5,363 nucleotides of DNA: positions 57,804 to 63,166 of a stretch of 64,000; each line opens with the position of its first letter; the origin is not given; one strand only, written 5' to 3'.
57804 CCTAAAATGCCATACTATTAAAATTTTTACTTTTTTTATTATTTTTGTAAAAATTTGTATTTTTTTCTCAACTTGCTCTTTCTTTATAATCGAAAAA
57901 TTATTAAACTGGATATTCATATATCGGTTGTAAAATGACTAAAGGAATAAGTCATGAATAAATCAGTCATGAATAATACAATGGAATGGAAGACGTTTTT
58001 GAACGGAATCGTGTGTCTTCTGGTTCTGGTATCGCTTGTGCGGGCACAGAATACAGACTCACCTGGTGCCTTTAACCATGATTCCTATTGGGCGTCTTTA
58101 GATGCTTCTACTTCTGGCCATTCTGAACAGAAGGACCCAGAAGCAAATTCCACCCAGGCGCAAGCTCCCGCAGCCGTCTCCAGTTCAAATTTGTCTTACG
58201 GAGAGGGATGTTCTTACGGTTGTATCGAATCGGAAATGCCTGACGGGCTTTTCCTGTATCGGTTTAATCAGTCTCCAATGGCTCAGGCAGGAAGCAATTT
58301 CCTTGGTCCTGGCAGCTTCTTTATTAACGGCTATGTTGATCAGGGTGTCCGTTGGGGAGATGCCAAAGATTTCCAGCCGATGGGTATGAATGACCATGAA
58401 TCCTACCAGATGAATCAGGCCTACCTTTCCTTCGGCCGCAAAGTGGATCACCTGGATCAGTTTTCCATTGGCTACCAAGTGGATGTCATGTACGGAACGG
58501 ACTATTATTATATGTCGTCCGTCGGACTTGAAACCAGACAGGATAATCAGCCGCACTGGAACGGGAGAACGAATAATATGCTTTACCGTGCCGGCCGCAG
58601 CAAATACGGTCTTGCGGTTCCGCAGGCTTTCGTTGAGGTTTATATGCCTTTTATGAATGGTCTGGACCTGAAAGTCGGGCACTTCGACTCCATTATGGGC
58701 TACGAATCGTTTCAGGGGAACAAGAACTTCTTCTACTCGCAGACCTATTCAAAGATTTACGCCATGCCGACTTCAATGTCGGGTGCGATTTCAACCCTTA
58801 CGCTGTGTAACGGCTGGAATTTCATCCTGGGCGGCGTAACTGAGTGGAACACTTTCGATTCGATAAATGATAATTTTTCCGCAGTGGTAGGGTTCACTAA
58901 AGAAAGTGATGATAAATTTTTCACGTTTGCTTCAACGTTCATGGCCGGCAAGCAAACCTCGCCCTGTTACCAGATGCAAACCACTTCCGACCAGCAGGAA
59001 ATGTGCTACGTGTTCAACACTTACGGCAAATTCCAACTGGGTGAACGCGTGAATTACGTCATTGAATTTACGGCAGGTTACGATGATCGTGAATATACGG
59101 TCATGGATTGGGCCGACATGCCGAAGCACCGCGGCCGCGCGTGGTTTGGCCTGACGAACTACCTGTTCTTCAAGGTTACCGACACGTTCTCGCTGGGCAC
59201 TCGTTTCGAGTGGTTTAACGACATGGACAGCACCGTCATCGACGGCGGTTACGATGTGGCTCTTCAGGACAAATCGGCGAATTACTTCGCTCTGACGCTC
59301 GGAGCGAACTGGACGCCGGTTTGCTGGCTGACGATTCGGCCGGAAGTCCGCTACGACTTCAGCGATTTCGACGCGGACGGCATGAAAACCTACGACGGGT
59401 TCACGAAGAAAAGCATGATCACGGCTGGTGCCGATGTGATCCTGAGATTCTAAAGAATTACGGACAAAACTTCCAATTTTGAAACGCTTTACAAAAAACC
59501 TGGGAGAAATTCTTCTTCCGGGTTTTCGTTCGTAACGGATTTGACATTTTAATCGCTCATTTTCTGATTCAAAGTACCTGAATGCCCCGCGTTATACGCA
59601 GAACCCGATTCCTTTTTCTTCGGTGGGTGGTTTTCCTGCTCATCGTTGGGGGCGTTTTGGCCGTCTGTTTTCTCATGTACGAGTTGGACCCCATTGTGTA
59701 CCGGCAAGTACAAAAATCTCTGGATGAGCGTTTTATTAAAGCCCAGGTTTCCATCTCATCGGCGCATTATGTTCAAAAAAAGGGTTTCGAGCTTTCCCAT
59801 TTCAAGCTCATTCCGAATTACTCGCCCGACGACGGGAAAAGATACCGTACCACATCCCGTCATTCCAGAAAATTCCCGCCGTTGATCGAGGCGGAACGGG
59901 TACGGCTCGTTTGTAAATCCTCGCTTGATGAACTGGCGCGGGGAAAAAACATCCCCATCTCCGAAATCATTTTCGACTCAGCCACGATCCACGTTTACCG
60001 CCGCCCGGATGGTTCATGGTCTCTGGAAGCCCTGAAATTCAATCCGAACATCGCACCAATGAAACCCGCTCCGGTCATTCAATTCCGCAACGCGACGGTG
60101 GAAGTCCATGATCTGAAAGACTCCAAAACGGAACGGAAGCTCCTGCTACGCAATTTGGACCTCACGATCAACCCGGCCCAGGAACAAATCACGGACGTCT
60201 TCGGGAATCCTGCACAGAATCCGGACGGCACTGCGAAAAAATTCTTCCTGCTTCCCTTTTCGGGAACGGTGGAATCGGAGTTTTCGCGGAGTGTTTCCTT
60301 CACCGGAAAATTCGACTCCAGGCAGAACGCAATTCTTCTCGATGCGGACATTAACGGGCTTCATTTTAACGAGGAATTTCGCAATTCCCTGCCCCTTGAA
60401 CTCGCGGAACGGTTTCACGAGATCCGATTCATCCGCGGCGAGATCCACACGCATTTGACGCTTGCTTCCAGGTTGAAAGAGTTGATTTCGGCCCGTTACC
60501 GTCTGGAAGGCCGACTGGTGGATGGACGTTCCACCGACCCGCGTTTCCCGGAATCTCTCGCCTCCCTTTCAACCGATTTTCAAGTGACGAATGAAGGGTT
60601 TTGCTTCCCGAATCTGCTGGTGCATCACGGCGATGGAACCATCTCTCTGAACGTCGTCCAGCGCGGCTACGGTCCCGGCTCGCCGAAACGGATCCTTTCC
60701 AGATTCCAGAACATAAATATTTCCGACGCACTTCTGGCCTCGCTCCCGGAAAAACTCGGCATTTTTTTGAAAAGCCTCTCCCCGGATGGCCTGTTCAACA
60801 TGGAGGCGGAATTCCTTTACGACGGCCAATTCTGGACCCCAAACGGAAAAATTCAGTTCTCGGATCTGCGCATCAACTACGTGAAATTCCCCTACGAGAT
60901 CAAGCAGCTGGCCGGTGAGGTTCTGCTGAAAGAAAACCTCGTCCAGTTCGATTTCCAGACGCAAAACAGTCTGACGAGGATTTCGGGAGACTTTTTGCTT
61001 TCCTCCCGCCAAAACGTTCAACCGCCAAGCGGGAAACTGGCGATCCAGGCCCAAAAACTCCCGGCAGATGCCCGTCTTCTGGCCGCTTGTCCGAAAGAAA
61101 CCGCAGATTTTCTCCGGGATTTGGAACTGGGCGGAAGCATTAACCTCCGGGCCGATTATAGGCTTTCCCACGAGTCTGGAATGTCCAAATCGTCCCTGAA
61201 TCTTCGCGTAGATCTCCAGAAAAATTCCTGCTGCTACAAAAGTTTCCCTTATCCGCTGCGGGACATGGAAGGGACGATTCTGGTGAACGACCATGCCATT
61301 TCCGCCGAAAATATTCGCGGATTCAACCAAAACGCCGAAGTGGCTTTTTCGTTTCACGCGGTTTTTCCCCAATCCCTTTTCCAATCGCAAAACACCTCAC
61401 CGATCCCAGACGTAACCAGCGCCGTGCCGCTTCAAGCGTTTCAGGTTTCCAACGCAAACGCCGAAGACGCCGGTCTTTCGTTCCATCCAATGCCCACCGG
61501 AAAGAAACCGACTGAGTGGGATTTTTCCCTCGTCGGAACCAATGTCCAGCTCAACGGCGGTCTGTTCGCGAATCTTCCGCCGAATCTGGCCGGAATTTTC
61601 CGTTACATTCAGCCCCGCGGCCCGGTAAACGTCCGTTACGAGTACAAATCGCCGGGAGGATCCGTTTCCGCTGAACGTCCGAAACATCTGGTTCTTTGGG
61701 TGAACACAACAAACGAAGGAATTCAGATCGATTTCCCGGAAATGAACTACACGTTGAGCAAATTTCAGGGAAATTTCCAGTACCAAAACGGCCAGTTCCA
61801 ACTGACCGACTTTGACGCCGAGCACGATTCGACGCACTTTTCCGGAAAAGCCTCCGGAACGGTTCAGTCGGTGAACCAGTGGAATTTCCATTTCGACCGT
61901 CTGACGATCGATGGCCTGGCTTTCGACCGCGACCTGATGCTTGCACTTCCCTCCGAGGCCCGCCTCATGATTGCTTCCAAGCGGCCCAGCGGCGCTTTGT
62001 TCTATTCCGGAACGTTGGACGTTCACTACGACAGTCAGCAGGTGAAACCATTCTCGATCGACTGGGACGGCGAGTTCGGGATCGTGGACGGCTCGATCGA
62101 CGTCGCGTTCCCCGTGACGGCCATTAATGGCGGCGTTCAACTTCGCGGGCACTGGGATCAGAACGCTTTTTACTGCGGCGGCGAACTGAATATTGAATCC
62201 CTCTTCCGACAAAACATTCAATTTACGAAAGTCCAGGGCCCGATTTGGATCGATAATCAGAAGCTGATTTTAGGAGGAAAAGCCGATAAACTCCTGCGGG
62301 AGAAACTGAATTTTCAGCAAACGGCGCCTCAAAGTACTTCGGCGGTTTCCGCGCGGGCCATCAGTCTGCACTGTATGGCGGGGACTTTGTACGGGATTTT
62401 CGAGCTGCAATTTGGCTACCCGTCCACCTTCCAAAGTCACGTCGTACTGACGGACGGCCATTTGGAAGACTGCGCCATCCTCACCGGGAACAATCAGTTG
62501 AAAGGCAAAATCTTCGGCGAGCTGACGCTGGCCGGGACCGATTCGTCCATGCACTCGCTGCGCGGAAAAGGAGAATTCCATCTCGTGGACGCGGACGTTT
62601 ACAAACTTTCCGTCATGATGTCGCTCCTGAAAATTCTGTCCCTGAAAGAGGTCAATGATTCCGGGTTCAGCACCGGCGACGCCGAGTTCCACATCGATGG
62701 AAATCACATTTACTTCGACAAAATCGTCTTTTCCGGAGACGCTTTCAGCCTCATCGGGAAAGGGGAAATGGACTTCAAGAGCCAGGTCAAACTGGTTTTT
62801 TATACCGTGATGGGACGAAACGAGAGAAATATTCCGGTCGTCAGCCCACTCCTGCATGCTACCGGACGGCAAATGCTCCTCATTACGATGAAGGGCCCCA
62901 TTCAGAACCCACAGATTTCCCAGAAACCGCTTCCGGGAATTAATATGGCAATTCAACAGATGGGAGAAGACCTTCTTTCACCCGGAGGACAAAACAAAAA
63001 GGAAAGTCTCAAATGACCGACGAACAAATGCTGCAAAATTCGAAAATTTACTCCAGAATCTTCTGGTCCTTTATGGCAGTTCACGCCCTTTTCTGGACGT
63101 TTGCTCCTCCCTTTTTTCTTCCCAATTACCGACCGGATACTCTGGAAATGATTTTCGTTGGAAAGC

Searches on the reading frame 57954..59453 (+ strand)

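Call 15: search_protein_families(library=pfam, proteins=[window:57954-59453:+], max_evalue=0.001)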
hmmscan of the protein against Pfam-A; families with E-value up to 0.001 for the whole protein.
window:57954-59453:+ (499 aa): 1 family
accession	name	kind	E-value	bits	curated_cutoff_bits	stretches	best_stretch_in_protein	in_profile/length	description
PF07642.17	BBP2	-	3e-53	181.7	26.2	1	124-499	4-339/339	Putative beta-barrel porin-2, OmpL-like. bbp2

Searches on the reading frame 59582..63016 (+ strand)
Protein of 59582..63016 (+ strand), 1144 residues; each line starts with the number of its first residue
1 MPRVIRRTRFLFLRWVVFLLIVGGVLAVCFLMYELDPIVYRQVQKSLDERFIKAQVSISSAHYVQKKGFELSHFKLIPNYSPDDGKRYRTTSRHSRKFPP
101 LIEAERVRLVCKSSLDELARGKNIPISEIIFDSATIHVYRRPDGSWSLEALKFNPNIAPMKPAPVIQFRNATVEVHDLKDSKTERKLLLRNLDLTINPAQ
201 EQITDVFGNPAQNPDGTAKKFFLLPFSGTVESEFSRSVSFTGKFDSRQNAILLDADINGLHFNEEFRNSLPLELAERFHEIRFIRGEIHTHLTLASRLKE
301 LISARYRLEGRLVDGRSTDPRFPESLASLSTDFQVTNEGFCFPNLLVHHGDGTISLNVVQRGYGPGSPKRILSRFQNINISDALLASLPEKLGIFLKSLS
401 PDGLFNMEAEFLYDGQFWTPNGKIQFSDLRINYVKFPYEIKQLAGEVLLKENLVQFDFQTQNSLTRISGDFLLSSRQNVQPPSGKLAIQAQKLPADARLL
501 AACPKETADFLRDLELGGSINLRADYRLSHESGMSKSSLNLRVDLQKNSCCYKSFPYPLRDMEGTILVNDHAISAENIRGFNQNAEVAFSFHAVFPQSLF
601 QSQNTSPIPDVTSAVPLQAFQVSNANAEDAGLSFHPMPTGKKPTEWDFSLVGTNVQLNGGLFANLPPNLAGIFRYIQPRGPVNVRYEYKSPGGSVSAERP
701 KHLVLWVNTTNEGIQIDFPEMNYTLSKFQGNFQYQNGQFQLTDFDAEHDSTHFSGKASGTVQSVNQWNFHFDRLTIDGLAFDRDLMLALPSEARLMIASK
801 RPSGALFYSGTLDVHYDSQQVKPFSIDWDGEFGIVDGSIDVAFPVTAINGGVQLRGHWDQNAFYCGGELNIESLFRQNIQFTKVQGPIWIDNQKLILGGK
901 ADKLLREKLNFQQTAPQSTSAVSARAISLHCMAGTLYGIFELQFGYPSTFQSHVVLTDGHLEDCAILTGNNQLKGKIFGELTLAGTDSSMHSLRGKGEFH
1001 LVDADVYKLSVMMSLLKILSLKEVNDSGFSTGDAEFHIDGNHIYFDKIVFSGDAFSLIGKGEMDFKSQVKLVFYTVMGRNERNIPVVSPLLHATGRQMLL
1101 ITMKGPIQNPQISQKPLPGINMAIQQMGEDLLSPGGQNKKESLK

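Call 15: search_protein_families(library=pfam, proteins=[window:59582-63016:+], max_evalue=0.001)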
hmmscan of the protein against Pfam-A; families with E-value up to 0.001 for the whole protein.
window:59582-63016:+ (1144 aa): 0 families

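Call 59: search_protein_families(library=pfam, proteins=[window:59582-63016:+], max_evalue=0.1)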
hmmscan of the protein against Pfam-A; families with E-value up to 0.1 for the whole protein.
window:59582-63016:+ (1144 aa): 1 family
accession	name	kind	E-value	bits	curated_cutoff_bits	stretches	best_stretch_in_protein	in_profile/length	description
PF13116.12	YhdP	-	0.006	15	46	0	370-526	317-479/1224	YhdP protein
